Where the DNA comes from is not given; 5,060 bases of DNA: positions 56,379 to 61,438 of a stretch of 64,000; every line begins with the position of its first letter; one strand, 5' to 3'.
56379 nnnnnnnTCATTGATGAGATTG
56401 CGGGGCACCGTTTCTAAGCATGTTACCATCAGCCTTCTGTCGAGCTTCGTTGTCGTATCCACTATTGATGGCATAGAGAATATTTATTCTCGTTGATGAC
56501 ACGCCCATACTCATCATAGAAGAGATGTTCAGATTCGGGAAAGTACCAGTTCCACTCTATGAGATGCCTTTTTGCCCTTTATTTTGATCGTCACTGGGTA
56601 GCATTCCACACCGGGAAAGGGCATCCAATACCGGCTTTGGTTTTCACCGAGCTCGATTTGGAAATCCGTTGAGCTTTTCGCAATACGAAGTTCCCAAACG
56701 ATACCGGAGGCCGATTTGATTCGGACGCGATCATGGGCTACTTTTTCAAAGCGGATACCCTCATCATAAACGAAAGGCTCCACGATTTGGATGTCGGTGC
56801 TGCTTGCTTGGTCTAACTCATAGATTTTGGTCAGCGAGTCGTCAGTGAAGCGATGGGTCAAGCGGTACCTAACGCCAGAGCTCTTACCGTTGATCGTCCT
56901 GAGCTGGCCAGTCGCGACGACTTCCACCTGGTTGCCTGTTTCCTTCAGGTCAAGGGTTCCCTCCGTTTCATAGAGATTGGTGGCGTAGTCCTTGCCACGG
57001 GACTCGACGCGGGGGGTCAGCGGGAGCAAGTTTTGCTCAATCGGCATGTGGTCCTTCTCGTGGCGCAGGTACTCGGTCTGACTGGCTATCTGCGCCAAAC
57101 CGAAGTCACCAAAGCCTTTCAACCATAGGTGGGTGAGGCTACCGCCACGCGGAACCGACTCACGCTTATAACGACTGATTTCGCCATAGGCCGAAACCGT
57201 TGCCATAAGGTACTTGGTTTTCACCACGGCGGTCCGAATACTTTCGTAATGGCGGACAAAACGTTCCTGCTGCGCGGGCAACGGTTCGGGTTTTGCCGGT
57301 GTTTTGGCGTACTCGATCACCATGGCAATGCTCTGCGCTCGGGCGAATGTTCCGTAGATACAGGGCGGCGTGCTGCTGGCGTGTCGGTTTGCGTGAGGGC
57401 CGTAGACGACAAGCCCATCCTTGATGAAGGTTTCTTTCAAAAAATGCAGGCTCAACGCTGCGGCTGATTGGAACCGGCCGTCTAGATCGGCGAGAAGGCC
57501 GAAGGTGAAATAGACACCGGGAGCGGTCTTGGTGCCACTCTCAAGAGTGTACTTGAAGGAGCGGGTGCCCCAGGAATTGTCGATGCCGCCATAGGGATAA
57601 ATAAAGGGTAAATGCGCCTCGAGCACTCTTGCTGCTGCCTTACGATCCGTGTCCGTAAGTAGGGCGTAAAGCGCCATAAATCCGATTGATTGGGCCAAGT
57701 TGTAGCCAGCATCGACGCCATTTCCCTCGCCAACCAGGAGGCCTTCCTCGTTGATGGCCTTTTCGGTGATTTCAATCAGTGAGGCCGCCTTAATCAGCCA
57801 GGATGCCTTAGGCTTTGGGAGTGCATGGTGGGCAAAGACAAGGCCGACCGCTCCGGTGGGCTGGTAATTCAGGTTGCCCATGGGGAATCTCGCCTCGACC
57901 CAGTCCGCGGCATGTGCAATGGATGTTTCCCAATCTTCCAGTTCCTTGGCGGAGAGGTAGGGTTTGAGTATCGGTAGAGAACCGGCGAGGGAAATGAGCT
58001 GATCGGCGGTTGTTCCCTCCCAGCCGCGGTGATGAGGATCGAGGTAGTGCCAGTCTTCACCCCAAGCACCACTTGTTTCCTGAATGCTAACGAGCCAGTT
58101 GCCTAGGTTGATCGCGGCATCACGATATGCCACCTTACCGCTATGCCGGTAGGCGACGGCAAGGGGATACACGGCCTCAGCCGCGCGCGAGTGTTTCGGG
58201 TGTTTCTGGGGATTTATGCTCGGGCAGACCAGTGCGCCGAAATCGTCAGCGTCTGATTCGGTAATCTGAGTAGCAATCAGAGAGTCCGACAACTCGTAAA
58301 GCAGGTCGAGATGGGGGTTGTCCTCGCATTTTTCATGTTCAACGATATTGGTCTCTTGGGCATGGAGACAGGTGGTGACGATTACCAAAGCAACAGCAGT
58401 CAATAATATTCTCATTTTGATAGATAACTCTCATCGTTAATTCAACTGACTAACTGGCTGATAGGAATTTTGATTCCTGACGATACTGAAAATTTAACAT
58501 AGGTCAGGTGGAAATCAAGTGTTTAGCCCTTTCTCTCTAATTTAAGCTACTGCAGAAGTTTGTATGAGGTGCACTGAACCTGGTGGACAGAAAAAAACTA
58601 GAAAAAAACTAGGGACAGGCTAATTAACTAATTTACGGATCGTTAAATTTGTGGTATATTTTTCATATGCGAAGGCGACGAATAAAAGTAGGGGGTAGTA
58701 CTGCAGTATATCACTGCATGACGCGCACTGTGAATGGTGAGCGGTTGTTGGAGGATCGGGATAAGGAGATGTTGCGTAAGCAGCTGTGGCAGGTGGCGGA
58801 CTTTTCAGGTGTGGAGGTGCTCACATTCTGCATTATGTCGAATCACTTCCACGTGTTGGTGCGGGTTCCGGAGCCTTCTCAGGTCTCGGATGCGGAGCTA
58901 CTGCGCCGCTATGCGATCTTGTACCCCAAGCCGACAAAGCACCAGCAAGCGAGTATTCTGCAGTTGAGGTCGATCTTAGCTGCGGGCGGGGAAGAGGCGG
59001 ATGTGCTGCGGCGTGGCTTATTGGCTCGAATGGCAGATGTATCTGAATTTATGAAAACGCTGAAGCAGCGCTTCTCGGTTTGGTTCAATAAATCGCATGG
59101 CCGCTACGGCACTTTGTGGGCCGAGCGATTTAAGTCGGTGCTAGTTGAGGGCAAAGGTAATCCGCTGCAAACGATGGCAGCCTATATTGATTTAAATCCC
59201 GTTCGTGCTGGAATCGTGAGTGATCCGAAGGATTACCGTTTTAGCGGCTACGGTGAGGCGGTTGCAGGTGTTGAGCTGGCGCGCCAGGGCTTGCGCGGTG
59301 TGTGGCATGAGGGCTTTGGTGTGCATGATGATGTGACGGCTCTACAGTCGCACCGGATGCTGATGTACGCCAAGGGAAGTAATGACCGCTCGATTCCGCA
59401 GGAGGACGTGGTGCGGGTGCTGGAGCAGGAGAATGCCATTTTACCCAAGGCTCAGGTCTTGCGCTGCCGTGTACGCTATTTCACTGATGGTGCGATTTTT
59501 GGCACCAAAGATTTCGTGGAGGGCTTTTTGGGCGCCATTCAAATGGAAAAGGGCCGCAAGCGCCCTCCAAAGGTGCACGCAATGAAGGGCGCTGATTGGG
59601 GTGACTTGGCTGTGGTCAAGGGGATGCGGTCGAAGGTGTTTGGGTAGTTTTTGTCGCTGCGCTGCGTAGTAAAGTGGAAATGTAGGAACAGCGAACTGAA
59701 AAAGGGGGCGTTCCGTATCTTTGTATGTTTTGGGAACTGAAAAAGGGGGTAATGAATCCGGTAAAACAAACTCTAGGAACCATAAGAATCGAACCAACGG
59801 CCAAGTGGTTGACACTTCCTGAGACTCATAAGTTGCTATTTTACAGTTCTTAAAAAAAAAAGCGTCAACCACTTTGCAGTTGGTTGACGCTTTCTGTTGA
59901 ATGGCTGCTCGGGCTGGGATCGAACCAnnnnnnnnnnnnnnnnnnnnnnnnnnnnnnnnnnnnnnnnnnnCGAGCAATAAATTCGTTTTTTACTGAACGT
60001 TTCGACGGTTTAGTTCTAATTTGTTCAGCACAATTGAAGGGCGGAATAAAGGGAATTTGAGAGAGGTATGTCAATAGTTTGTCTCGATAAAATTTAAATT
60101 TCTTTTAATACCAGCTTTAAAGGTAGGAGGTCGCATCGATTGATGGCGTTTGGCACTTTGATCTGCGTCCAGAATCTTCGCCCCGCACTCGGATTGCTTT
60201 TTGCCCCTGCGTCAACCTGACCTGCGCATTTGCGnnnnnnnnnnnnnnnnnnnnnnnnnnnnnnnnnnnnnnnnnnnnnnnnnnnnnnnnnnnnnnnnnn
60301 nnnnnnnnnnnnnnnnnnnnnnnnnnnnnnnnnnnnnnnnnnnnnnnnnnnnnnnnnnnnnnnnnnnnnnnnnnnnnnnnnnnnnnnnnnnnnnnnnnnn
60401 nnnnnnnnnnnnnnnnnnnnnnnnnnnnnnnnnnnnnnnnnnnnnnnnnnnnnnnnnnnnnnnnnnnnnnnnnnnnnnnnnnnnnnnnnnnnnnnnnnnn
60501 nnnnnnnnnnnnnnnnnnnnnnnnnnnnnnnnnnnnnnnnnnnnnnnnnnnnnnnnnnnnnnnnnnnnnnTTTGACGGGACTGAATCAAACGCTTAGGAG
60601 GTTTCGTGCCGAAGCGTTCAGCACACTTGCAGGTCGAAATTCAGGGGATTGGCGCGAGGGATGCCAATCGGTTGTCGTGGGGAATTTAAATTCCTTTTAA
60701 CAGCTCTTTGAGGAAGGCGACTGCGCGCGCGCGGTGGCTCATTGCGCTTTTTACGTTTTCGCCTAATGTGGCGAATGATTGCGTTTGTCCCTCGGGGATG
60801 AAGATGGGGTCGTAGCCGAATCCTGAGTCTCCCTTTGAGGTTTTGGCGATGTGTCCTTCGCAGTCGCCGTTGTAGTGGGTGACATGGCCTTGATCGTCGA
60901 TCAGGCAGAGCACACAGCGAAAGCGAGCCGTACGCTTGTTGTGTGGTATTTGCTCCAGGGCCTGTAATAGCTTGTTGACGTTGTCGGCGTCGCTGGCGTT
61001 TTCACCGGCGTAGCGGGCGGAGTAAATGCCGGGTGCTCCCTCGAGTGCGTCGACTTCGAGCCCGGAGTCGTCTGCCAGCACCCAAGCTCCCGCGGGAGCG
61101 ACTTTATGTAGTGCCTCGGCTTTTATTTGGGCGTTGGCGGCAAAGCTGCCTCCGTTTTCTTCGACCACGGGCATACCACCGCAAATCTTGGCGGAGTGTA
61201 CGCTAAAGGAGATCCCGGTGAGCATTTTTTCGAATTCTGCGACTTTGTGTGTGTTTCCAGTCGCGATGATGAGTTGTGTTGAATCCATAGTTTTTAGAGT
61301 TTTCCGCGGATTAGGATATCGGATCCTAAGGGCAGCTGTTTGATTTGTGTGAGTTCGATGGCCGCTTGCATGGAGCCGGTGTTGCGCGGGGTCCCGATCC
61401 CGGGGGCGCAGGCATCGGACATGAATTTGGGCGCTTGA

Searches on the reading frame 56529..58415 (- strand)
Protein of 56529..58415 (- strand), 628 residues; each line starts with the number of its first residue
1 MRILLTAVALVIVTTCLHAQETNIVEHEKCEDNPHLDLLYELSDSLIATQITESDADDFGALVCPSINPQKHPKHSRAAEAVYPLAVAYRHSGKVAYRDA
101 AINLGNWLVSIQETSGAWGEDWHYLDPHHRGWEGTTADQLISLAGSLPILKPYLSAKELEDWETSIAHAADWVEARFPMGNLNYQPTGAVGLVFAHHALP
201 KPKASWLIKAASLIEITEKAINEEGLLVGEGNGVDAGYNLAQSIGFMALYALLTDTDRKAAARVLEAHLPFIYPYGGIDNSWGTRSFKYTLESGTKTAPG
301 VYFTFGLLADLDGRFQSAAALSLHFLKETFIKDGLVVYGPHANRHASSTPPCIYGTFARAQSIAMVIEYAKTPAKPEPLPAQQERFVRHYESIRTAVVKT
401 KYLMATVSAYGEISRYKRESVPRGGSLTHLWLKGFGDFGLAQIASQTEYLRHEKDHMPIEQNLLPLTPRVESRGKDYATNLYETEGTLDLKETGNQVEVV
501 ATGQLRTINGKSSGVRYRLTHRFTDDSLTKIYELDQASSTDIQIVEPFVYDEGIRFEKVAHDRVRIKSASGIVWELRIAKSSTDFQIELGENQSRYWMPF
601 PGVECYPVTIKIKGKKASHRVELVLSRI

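Call 26: search_protein_families(library=pfam, proteins=[window:56529-58415:-], max_evalue=0.001)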
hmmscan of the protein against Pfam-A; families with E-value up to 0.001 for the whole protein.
window:56529-58415:- (628 aa): 0 families

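Call 55: search_protein_families(library=pfam, proteins=[window:56529-58415:-], max_evalue=1)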
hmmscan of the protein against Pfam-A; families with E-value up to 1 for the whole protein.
window:56529-58415:- (628 aa): 2 families
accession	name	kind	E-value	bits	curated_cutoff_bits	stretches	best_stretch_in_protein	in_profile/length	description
PF09492.16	Pec_lyase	-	0.069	12.9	22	1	84-120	47-83/292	Pectic acid lyase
PF13243.12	SQHop_cyclase_C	-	0.076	12.5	26.1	1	105-139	213-248/319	Squalene-hopene cyclase C-terminal domain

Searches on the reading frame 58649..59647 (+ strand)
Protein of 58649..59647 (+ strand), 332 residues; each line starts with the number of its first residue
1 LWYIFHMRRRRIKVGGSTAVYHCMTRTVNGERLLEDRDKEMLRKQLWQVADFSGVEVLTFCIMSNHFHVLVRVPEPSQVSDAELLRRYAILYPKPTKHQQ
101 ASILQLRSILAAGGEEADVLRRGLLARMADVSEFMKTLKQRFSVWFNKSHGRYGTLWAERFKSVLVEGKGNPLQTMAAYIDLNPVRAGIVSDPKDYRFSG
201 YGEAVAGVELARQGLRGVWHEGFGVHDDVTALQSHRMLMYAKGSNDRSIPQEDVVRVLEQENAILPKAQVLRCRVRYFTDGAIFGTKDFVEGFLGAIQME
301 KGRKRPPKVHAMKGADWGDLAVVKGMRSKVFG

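Call 26: search_protein_families(library=pfam, proteins=[window:58649-59647:+], max_evalue=0.001)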
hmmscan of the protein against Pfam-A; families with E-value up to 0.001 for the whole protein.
window:58649-59647:+ (332 aa): 1 family
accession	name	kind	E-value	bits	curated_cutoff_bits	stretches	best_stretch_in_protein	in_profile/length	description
PF01797.21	Y1_Tnp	-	1.8e-14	54.3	23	1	20-81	6-67/121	Transposase IS200 like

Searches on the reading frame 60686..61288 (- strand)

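Call 75: search_protein_families(library=pfam, proteins=[window:60686-61288:-], max_evalue=0.01)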
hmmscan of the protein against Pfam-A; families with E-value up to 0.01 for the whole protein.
window:60686-61288:- (200 aa): 1 family
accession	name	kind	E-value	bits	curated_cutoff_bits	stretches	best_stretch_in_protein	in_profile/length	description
PF01725.21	Ham1p_like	-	2e-62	210.8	22.5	1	6-195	1-185/186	Ham1 family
